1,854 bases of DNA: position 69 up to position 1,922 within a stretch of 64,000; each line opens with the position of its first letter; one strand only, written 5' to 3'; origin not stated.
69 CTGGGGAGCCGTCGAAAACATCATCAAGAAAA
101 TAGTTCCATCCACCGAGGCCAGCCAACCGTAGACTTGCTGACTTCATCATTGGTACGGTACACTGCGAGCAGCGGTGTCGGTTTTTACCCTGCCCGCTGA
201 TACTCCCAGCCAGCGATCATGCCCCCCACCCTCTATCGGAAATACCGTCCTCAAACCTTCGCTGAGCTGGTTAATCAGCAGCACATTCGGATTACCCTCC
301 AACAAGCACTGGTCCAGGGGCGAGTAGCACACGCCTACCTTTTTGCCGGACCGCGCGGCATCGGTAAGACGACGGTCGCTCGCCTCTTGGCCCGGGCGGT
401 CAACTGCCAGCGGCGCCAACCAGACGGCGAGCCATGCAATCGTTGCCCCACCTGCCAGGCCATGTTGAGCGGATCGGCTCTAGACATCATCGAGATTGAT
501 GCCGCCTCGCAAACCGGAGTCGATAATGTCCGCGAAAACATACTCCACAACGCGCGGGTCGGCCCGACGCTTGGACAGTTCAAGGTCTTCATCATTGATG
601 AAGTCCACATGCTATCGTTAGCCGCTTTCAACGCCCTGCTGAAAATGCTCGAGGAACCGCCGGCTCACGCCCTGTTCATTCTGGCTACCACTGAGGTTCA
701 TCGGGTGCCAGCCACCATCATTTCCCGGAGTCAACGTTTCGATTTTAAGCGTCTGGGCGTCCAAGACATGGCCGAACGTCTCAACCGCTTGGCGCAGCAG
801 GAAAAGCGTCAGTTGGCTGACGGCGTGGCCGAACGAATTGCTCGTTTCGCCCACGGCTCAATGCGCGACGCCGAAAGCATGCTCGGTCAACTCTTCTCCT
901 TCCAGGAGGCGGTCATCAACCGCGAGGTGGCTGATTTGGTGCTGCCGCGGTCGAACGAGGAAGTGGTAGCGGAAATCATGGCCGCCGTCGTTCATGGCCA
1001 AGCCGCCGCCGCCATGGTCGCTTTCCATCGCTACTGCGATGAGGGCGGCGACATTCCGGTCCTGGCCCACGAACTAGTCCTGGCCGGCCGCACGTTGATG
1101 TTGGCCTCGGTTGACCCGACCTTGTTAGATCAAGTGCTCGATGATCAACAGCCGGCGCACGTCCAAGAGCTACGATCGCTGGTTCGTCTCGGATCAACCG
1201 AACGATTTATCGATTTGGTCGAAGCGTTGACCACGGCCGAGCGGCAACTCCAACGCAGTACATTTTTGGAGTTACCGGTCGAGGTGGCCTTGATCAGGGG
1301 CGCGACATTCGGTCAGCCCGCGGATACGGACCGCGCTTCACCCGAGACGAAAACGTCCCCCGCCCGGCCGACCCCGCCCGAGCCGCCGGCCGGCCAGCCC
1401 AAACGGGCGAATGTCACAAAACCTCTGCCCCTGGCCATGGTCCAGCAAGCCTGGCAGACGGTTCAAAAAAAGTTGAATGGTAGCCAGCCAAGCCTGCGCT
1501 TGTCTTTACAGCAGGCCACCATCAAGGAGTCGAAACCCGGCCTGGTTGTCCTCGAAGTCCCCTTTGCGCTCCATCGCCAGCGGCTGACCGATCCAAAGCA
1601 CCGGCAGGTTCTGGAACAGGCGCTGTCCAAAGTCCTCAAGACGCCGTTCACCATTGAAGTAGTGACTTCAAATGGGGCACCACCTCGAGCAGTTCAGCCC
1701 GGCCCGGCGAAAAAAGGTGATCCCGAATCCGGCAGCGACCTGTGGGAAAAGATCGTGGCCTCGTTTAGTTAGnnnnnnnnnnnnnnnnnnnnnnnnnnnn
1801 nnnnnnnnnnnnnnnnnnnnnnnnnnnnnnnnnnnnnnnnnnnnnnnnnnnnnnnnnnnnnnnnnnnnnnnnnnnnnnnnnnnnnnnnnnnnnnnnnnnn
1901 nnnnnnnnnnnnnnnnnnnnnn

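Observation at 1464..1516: Canonical E. coli-type -1 programmed frameshift cassette inside dnaX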

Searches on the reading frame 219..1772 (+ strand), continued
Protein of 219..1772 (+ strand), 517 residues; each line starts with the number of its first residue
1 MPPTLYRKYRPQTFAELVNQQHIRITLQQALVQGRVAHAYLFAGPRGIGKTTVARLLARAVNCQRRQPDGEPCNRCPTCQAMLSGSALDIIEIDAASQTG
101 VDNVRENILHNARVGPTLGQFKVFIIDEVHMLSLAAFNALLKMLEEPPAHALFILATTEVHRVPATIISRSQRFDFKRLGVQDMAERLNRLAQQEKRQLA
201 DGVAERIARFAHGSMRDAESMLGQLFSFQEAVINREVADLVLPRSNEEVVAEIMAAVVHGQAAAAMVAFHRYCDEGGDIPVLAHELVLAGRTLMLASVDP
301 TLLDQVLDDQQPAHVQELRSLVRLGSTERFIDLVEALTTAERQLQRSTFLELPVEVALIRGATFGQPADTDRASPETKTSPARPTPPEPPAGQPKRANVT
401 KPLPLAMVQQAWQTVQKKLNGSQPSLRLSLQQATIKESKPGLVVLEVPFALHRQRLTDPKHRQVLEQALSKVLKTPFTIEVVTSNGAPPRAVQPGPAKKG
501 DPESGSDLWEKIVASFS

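Call 32: find_encoding_contigs(protein=P0016, flank=300, max_places=1)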
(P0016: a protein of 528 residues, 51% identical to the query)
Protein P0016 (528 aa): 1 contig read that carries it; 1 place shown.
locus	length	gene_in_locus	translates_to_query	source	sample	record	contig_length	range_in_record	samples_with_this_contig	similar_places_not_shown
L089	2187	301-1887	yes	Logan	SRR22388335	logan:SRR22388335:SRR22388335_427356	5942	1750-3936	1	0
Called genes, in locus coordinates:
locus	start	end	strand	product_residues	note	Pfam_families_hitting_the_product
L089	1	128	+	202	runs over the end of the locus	-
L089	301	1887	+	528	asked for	PF05496:RuvB_N (faint), PF13177:DNA_pol3_delta2, PF13604:AAA_30 (faint), PF00004:AAA, PF07728:AAA_5 (weak), PF13238:AAA_18 (faint), PF13401:AAA_22, PF12169:DNA_pol3_gamma3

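Call 33: find_encoding_contigs(protein=P0020, flank=300, max_places=1)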
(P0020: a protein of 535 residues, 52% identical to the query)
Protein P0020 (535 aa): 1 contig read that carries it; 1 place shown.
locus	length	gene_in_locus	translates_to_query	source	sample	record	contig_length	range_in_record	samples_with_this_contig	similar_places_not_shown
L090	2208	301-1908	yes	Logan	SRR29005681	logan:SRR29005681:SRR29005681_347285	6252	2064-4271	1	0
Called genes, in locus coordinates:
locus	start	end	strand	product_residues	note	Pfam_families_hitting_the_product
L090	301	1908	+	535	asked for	PF05496:RuvB_N (weak), PF13177:DNA_pol3_delta2, PF13401:AAA_22, PF13604:AAA_30 (faint), PF00004:AAA, PF07728:AAA_5, PF12169:DNA_pol3_gamma3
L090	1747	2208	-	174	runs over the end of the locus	-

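Call 34: find_encoding_contigs(protein=P0026, flank=300, max_places=1)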
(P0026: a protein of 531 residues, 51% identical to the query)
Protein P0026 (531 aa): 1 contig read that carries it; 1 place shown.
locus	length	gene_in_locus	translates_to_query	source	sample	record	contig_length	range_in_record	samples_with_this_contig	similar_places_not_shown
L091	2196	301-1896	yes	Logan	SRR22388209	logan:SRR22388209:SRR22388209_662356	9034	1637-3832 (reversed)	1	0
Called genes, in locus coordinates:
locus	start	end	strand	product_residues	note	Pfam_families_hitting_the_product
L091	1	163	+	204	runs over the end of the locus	-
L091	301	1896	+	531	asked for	PF05496:RuvB_N (weak), PF13177:DNA_pol3_delta2, PF13401:AAA_22 (weak), PF13604:AAA_30 (faint), PF00004:AAA, PF07728:AAA_5 (weak), PF22608:DNAX_ATPase_lid (weak), PF12169:DNA_pol3_gamma3, +1 more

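Call 35: find_encoding_contigs(protein=P0031, flank=300, max_places=1)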
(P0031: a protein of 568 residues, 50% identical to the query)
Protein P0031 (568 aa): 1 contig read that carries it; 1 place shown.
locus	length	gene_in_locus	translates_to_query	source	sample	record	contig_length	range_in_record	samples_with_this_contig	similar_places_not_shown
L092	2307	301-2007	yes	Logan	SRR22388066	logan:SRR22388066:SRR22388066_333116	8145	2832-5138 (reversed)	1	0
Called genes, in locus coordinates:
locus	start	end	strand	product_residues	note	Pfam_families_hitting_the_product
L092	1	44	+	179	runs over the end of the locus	-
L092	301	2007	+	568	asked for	PF05496:RuvB_N (weak), PF13177:DNA_pol3_delta2, PF13604:AAA_30 (faint), PF00004:AAA, PF07728:AAA_5 (weak), PF13401:AAA_22 (weak), PF12169:DNA_pol3_gamma3 (weak)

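Call 51: search_protein_families(library=pfam, proteins=[P0057, P0062], max_evalue=0.01)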
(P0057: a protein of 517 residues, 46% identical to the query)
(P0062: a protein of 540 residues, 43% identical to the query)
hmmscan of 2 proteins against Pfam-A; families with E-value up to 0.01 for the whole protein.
P0057 (517 aa): 17 families
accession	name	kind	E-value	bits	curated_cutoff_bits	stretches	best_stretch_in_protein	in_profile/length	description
PF13177.12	DNA_pol3_delta2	-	2e-35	122.6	27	1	20-179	2-159/161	DNA polymerase III, delta subunit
PF00004.35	AAA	-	1.9e-12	48.2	21.2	1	40-176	1-124/131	ATPase family associated with various cellular activities (AAA)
PF13401.12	AAA_22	-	1.4e-08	35.6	27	1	40-148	8-112/130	AAA domain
PF22608.2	DNAX_ATPase_lid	-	1.1e-07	32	27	1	186-231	3-48/49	DNA polymerase III clamp loader subunit, ATPase lid domain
PF12169.13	DNA_pol3_gamma3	-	1e-06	29.1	24.4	1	234-363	1-128/143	DNA polymerase III subunits gamma and tau domain III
PF20964.2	DnaX_C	-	1.5e-06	28.6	26.2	1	411-488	5-82/113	DNA polymerase III subunit tau, C-terminal domain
PF05496.18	RuvB_N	-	1.7e-06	28.3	27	1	10-66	2-62/159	Holliday junction DNA helicase RuvB P-loop domain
PF07728.20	AAA_5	-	2e-06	28.3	22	1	41-150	3-95/139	AAA domain (dynein-related subfamily)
PF13238.12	AAA_18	-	2.4e-05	25.2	29.4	1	41-84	2-44/128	AAA domain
PF13604.12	AAA_30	-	2.6e-05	24.5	27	1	40-155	21-122/191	AAA domain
PF13173.12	AAA_14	-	4.4e-05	23.9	27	1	39-150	4-90/129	AAA domain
PF13191.12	AAA_16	-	0.00022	22.2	32.6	1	30-148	18-159/167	AAA ATPase domain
PF13245.12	AAA_19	-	0.00045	20.8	25.1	1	39-154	13-122/134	AAA domain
PF06068.19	TIP49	-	0.00049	19.8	23.8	0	15-62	24-75/347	TIP49 P-loop domain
PF05673.19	DUF815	-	0.0027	17.4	23.8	1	10-62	23-78/249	Protein of unknown function (DUF815)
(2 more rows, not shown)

P0062 (540 aa): 13 families
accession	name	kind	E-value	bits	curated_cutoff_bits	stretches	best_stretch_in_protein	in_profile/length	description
PF13177.12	DNA_pol3_delta2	-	6.8e-39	133.9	27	1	19-178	2-159/161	DNA polymerase III, delta subunit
PF00004.35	AAA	-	8.1e-11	42.9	21.2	1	40-176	2-125/131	ATPase family associated with various cellular activities (AAA)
PF22608.2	DNAX_ATPase_lid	-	6e-10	39.2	27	1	185-230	3-48/49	DNA polymerase III clamp loader subunit, ATPase lid domain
PF20964.2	DnaX_C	-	4.3e-08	33.5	26.2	1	405-484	6-85/113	DNA polymerase III subunit tau, C-terminal domain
PF21960.2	RCF1-5-like_lid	-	2.5e-06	27.8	27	1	187-218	2-34/43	RCF1/5-like, AAA+ ATPase lid domain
PF12169.13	DNA_pol3_gamma3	-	2.5e-06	27.7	24.4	1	246-363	14-129/143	DNA polymerase III subunits gamma and tau domain III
PF13401.12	AAA_22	-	1.5e-05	25.8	27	1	40-159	9-125/130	AAA domain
PF05496.18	RuvB_N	-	2.8e-05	24.4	27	1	9-62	2-59/159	Holliday junction DNA helicase RuvB P-loop domain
PF06068.19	TIP49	-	0.00034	20.4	23.8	0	123-162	277-316/347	TIP49 P-loop domain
PF13173.12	AAA_14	-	0.0012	19.3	27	1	38-143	4-83/129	AAA domain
PF13245.12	AAA_19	-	0.0013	19.3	25.1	1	42-154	17-123/134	AAA domain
PF13604.12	AAA_30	-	0.004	17.4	27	0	41-154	23-122/191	AAA domain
PF03215.21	Rad17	-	0.0096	16.3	23.8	0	5-64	10-73/186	Rad17 P-loop domain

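Call 57: find_encoding_contigs(protein=P0001, flank=1000, max_places=4)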
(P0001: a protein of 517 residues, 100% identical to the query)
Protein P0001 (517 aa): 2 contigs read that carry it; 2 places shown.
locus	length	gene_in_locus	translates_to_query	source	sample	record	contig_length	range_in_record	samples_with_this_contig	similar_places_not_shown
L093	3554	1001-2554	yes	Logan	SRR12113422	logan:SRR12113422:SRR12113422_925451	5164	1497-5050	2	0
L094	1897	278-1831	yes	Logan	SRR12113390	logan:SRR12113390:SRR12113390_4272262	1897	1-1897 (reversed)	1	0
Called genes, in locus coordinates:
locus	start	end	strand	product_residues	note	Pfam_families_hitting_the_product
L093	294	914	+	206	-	-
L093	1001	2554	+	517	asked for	PF05496:RuvB_N (weak), PF13177:DNA_pol3_delta2, PF00004:AAA, PF07728:AAA_5 (faint), PF13401:AAA_22 (weak), PF22608:DNAX_ATPase_lid (faint)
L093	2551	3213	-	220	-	PF03167:UDG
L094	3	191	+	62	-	?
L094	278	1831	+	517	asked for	PF05496:RuvB_N (weak), PF13177:DNA_pol3_delta2, PF00004:AAA, PF07728:AAA_5 (faint), PF13401:AAA_22 (weak), PF22608:DNAX_ATPase_lid (faint)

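Call 59: predict_structure(alignment_id=A1)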
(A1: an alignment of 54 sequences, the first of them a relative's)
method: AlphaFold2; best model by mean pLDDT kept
length: 517 residues; sequences in the alignment: 54
mean_pLDDT: 86.0   pTM: 0.61
mean pLDDT of the five models: 86.0, 85.5, 85.2, 84.1, 81.7
residues with pLDDT >= 90: 316; 70-90: 124; 50-70: 37; < 50: 40
segments of 3 or more residues with pLDDT < 50: 1-3, 370-372, 382-396, 495-506
pLDDT, mean of each block of 10 residues (from residue 1): 56 84 93 96 91 95 96 95 91 79 78 85 95 90 91 95 94 91 89 93 90 87 93 92 84 96 97 91 94 94 80 86 94 97 94 97 78 48 46 52 92 94 89 95 95 95 96 95 80 48 52 60
secondary structure, 60 per line:
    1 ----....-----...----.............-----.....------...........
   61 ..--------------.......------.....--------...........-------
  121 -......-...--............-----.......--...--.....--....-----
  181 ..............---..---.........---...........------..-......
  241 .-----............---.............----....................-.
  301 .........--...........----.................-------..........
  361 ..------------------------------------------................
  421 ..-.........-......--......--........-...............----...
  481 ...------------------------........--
elements in order: H5-8 H21-33 E39-43 H50-62 H77-83 E90-94 H103-113 E122-127 H134-145 E151-157 H165-169 E172-175 H181-194 H203-211 H215-225 H235-241 H247-258 H262-274 H279-298 H300-309 H312-322 H327-343 H351-362 H405-422 H424-432 E434-439 E442-447 H450-457 H459-473 E478-483 H508-515

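Call 69: fold_search(model_id=the predicted structure, library=pdb)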
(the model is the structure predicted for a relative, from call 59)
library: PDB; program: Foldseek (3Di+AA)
matches with E <= 10: 1431; with E <= 0.001: 666
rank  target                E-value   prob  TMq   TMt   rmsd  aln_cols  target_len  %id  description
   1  8gj0_B                4.3e-29  1.00  0.51  0.68   6.4       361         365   34  E. coli clamp loader with open clamp on primed template DNA (form 1) (released 2024-03-27)
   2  8giy_D                4.8e-29  1.00  0.54  0.73   5.1       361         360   34  E. coli clamp loader with closed clamp (released 2024-03-27)
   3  8gj0_D                2.6e-28  1.00  0.54  0.73   5.3       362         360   34  E. coli clamp loader with open clamp on primed template DNA (form 1) (released 2024-03-27)
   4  8val_B                4.1e-28  1.00  0.51  0.68   6.3       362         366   34  Structure of the E. coli clamp loader bound to the beta clamp in a Open-DNAp/t conformation (released 2024-03-27)
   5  8gj1_D                6.1e-28  1.00  0.54  0.72   6.8       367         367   33  E. coli clamp loader with open clamp on primed template DNA (form 2) (released 2024-03-27)
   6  8giz_B                6.4e-28  1.00  0.49  0.65   6.5       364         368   34  E. coli clamp loader with open clamp (released 2024-03-27)
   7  1jr3_B                7.1e-28  1.00  0.50  0.65   6.0       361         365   34  Crystal Structure of the Processivity Clamp Loader Gamma Complex of E. coli DNA Polymerase III (released 2001-09-26)
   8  8vat_B                9.1e-28  1.00  0.51  0.68   6.3       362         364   34  Structure of the E. coli clamp loader bound to the beta clamp in a Open-RNAp/t conformation (released 2024-03-27)
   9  8vam_D                1.1e-27  1.00  0.55  0.74   4.9       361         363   34  Structure of the E. coli clamp loader bound to the beta clamp in a Semi-Open conformation (released 2024-03-27)
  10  8giy_C                1.2e-27  1.00  0.53  0.70   5.3       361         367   34  E. coli clamp loader with closed clamp (released 2024-03-27)
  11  3glh_D                1.2e-27  1.00  0.50  0.66   6.0       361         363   34  Crystal Structure of the E. coli clamp loader bound to Psi Peptide (released 2009-05-26)
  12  8var_B                1.4e-27  1.00  0.51  0.68   6.3       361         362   34  Structure of the E. coli clamp loader bound to the beta clamp in a Closed-DNA2 conformation (released 2024-03-27)
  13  8gj1_B                1.4e-27  1.00  0.51  0.67   6.5       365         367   33  E. coli clamp loader with open clamp on primed template DNA (form 2) (released 2024-03-27)
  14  8vap_C                2.1e-27  1.00  0.52  0.68   5.4       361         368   34  Structure of the E. coli clamp loader bound to the beta clamp in a Fully-Open conformation (released 2024-03-27)
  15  8vap_D                2.9e-27  1.00  0.55  0.74   5.0       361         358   34  Structure of the E. coli clamp loader bound to the beta clamp in a Fully-Open conformation (released 2024-03-27)
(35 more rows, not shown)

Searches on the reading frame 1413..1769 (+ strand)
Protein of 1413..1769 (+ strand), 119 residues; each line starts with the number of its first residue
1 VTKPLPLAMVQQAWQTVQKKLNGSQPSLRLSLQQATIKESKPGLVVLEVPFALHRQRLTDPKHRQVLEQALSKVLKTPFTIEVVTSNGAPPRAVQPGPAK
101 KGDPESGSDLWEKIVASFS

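Call 50: search_protein_families(library=pfam, proteins=[window:1413-1769:+], max_evalue=10)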
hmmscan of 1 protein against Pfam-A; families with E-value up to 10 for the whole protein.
window:1413-1769:+ (119 aa): 1 family
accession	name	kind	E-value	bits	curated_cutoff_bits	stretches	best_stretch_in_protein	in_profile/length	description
PF06026.20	Rib_5-P_isom_A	-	0.0047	17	26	1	3-61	82-140/173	Ribose 5-phosphate isomerase A (phosphoriboisomerase A)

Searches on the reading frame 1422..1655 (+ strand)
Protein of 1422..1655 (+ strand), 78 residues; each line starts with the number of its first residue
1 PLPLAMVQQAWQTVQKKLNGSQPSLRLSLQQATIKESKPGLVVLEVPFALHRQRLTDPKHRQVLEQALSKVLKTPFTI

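Call 29: find_related_loci(query=A2, collection=metagenome_contigs, flank=2000)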
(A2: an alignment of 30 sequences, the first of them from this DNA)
Query A2 (78 aa) in metagenome_contigs; peptide patterns used: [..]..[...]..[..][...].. (x = any residue, [..] = any of these).
16 stretches matched a pattern; 2 encode a relative of the query (tblastn E <= 1e-3); 2 distinct loci.
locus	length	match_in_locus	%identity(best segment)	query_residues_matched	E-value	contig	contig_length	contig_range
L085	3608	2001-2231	42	2-78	3e-18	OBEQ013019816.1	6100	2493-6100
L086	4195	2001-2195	34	14-78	4e-9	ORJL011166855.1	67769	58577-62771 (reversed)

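Call 49: search_solved_structures(query=A2, max_evalue=10)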
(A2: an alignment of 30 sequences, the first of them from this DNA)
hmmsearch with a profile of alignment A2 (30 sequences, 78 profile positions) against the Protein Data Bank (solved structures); distinct sequences matched with E-value up to 10: 3.
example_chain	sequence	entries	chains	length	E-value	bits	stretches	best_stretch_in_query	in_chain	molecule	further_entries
4tps_B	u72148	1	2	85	0.63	13.1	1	7-75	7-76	Chromosomal replication initiator protein DnaA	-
2hq4_A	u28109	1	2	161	0.81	12.8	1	11-50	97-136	Hypothetical protein PH1570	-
2pt5_A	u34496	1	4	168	0.86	12.7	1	37-70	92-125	Shikimate kinase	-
